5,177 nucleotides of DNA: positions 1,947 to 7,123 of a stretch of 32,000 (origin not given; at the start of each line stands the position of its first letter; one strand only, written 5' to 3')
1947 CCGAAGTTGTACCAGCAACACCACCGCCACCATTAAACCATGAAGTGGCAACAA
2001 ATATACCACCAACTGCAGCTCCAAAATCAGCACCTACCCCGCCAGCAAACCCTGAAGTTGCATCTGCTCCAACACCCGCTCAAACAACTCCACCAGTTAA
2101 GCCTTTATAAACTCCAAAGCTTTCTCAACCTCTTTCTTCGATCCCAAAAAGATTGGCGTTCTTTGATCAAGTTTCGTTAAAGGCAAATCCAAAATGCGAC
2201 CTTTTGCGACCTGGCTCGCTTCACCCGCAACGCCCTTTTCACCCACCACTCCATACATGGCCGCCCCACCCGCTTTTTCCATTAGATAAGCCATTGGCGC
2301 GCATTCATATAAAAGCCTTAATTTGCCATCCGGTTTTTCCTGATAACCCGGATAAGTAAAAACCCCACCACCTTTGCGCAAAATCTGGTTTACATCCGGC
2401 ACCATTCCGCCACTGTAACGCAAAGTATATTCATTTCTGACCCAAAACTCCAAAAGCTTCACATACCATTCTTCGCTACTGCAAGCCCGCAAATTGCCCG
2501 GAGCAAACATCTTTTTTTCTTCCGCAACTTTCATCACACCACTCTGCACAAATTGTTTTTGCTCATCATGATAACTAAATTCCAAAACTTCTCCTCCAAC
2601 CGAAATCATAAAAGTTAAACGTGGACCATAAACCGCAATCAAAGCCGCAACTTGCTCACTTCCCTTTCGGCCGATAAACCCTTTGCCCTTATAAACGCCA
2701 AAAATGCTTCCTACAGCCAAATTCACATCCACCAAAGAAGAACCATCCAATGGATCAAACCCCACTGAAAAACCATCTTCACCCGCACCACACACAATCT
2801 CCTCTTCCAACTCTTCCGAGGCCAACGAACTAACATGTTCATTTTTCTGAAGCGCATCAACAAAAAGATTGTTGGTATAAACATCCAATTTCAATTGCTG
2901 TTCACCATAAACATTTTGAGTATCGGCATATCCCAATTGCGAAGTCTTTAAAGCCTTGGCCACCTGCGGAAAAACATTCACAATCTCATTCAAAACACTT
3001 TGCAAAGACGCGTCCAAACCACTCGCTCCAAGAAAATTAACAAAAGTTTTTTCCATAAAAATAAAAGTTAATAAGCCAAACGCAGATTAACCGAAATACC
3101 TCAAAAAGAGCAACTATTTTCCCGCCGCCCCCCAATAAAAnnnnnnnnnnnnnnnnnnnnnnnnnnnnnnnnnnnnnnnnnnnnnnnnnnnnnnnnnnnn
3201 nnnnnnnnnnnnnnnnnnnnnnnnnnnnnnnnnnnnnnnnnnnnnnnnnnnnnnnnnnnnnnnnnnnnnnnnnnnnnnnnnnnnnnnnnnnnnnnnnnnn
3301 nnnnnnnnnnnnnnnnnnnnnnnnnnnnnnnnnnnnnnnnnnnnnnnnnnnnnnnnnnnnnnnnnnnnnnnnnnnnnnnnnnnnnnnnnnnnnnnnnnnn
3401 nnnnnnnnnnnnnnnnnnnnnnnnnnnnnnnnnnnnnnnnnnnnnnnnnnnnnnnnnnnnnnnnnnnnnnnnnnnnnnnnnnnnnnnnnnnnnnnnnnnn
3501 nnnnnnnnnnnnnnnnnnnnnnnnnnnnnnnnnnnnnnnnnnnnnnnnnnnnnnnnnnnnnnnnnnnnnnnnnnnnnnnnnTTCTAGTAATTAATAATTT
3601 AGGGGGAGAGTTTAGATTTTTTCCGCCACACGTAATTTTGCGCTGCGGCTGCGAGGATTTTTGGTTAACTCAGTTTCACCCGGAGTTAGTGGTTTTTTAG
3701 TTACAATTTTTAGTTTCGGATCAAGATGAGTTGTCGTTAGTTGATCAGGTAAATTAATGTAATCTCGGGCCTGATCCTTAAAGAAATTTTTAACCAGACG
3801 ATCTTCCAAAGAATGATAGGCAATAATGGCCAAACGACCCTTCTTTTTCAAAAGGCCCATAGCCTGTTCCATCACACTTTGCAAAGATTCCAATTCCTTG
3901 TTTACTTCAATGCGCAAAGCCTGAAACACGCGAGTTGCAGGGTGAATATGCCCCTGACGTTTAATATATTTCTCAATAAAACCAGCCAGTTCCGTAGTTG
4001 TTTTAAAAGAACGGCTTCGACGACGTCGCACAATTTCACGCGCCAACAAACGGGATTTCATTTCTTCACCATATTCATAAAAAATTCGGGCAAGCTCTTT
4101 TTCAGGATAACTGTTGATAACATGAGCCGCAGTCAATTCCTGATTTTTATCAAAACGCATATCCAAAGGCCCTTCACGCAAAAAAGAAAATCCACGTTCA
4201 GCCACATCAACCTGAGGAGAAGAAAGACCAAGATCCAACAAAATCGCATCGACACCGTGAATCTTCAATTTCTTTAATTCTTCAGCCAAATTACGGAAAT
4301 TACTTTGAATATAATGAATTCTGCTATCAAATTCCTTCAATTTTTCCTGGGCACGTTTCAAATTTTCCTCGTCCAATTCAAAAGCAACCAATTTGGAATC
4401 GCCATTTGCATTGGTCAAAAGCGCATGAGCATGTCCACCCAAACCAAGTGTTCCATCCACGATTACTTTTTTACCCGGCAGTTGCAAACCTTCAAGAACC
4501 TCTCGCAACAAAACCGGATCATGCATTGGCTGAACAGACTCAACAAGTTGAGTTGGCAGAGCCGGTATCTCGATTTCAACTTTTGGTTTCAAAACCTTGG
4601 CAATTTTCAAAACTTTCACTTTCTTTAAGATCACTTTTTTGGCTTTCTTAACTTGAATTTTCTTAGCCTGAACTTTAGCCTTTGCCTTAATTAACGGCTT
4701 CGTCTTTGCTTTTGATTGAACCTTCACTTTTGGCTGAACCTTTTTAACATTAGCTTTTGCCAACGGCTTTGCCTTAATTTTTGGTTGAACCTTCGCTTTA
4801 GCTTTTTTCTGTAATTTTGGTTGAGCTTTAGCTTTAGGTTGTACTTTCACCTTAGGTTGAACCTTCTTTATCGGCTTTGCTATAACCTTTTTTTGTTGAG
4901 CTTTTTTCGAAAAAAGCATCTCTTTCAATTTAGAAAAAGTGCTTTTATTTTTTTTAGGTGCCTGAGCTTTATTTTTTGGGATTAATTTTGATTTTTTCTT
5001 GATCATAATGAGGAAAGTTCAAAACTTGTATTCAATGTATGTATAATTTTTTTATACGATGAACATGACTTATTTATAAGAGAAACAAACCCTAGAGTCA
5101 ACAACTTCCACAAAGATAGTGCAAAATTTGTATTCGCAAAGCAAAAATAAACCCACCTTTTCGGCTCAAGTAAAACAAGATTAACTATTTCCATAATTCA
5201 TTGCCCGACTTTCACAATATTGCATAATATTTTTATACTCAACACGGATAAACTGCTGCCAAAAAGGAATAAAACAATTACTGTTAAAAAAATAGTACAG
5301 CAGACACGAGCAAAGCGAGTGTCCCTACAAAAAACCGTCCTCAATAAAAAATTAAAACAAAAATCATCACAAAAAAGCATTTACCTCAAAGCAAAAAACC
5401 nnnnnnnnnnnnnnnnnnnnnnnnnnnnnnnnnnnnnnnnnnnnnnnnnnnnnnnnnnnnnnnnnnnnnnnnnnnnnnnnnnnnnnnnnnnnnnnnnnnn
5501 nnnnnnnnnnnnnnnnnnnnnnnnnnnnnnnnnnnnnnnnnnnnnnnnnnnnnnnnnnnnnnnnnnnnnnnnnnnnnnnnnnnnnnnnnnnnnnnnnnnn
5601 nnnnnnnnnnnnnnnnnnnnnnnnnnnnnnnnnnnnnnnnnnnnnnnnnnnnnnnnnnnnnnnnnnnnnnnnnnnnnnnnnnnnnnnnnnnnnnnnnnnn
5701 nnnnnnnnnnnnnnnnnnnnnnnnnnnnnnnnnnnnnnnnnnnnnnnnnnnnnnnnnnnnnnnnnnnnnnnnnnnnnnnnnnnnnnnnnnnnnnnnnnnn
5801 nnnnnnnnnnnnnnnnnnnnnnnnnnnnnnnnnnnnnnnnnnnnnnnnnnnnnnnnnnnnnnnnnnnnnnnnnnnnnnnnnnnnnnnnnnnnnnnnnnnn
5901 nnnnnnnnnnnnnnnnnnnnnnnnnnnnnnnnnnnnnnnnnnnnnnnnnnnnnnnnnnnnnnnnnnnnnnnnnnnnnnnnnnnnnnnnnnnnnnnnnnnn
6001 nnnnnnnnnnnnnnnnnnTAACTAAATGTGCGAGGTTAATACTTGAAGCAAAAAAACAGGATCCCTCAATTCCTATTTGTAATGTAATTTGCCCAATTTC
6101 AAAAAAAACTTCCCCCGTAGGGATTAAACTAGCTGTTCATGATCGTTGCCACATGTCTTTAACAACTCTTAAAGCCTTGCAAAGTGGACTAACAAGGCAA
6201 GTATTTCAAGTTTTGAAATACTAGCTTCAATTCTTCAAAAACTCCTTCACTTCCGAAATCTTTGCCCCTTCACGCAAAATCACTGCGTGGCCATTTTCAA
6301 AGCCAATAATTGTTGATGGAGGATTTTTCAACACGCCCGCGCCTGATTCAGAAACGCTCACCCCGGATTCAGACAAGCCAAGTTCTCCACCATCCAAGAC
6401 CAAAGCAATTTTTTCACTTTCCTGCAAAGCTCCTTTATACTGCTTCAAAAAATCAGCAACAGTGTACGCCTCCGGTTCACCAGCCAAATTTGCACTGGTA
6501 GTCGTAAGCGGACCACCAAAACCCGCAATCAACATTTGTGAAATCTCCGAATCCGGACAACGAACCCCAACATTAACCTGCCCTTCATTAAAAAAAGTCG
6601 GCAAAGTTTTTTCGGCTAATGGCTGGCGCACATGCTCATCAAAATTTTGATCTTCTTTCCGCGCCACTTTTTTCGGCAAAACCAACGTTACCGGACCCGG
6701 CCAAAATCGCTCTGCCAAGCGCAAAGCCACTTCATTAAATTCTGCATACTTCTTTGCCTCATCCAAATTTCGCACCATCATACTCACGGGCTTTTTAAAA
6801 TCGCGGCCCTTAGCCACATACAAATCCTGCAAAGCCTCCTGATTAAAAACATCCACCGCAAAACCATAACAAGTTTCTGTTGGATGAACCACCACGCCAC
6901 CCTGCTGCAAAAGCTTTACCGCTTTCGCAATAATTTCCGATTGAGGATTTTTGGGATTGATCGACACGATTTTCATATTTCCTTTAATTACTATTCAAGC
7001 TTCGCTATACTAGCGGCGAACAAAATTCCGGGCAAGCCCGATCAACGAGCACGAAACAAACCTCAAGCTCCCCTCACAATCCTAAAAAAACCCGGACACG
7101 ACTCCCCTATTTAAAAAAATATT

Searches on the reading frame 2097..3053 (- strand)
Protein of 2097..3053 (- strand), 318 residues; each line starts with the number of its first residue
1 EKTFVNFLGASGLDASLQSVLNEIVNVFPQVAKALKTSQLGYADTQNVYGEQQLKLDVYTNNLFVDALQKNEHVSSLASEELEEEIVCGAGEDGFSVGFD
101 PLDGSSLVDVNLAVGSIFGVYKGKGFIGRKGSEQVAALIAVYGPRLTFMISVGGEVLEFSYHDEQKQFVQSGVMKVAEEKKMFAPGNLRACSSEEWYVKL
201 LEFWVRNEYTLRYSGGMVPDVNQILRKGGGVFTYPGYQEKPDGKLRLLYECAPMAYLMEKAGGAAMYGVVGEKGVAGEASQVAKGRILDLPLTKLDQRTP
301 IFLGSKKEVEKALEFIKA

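Call 34: search_protein_families(library=pfam, proteins=[window:2097-3053:-], max_evalue=0.001)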
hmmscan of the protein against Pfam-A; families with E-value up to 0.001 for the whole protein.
window:2097-3053:- (318 aa): 2 families
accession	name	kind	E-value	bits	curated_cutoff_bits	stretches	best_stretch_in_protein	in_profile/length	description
PF18913.5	FBPase_C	-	2.1e-36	125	27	1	177-315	2-125/127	Fructose-1-6-bisphosphatase, C-terminal domain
PF00316.25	FBPase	-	3.6e-34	118.5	34.8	1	16-169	20-187/191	Fructose-1-6-bisphosphatase, N-terminal domain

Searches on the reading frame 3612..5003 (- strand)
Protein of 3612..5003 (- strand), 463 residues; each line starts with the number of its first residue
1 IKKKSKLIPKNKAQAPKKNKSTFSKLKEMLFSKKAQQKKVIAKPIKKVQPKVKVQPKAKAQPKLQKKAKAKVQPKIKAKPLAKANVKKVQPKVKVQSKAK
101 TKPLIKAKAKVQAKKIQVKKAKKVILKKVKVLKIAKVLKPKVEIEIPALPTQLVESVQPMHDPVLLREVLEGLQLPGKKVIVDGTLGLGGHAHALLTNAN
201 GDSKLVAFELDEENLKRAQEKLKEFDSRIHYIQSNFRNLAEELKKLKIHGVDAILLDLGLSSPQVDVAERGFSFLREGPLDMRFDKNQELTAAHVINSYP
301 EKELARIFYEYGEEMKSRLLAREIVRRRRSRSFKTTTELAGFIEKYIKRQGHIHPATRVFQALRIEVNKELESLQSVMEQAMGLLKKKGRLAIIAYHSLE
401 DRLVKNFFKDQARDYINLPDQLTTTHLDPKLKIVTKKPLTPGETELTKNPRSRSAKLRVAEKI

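Call 28: search_protein_families(library=pfam, proteins=[window:3612-5003:-], max_evalue=10)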
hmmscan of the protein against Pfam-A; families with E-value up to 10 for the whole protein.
window:3612-5003:- (463 aa): 11 families
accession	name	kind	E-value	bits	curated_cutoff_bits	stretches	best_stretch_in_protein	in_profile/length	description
PF01795.25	Methyltransf_5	-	1.2e-110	370.3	27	1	160-463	3-309/309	MraW methylase family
PF13649.12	Methyltransf_25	-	0.00039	21.5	27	1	182-243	2-62/97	Methyltransferase domain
PF06962.18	rRNA_methylase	-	0.0021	18.4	22.7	1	206-259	2-53/137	Putative rRNA methylase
PF13847.12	Methyltransf_31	-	0.0039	17.3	27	1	187-255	13-79/145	Methyltransferase domain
PF08241.18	Methyltransf_11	-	0.014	16.4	21.2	1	187-239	4-54/95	Methyltransferase domain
PF05175.20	MTS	-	0.029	14.5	23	1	370-408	115-154/170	Methyltransferase small domain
PF00107.32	ADH_zinc_N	-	0.039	14.3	31.8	0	375-396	69-90/129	Zinc-binding dehydrogenase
PF13578.12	Methyltransf_24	-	0.04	15.2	26.3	1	197-265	18-83/105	Methyltransferase domain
PF01209.24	Ubie_methyltran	-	0.056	13.2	20.1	1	180-242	50-113/233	ubiE/COQ5 methyltransferase family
PF08704.16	GCD14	-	0.15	12.1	26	1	176-259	40-122/247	tRNA methyltransferase complex GCD14 subunit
PF08242.18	Methyltransf_12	-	0.16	13.2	30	1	190-255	8-70/98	Methyltransferase domain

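Call 36: find_homologous_proteins(query=window:3612-5003:-, max_evalue=1e-10)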
Query window:3612-5003:- (463 aa): 7997 proteins with E <= 1e-10 among 8000 candidates; the best 120 are listed.
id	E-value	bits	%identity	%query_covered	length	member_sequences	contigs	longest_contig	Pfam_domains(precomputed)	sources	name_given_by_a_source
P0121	1.2e-283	958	100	100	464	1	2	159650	PF01795.26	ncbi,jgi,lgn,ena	ncbi:MAG: 16S rRNA (cytosine(1402)-N(4))-methyltransferase RsmH [Candidatus Gracilibacteria bacteriu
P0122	1.9e-234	796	99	70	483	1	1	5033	PF01795.26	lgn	-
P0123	7.3e-231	785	83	100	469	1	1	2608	PF01795.26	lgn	-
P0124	2.8e-224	763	85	100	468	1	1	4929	PF01795.26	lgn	-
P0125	5.6e-172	591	85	66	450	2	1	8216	PF01795.26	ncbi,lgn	-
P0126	1.1e-134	468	60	85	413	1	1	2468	PF13847.13,PF01795.26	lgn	-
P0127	2.3e-131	457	69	66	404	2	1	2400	PF01795.26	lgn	-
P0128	2.6e-131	457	62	76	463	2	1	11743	PF01795.26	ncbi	-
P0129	3.5e-130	453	68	68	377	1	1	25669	PF01795.26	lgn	-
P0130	2.0e-129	450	60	78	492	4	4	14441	PF01795.26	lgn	-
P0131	3.2e-129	450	62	73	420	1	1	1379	PF13847.13,PF01795.26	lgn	-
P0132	3.3e-129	450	62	75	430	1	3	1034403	PF01795.26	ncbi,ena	-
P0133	5.2e-129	449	64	72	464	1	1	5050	PF01795.26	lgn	-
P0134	1.3e-128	448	63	72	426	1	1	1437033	PF01795.26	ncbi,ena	-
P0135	4.3e-128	446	63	71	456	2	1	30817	PF01795.26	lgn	-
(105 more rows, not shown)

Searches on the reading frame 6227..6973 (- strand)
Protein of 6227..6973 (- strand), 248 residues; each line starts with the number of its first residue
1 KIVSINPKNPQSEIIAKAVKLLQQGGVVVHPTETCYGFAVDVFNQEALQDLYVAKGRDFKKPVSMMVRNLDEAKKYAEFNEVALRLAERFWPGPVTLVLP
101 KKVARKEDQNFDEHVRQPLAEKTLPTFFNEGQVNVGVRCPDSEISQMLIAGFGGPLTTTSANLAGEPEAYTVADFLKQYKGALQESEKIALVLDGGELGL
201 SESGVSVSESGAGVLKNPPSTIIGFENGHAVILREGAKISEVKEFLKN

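Call 34: search_protein_families(library=pfam, proteins=[window:6227-6973:-], max_evalue=0.001)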
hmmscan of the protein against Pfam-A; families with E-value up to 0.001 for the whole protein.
window:6227-6973:- (248 aa): 1 family
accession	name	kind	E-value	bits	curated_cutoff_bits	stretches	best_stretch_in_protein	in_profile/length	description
PF01300.24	Sua5_yciO_yrdC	-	2.9e-44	151.1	25.1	1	21-199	2-157/178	Telomere recombination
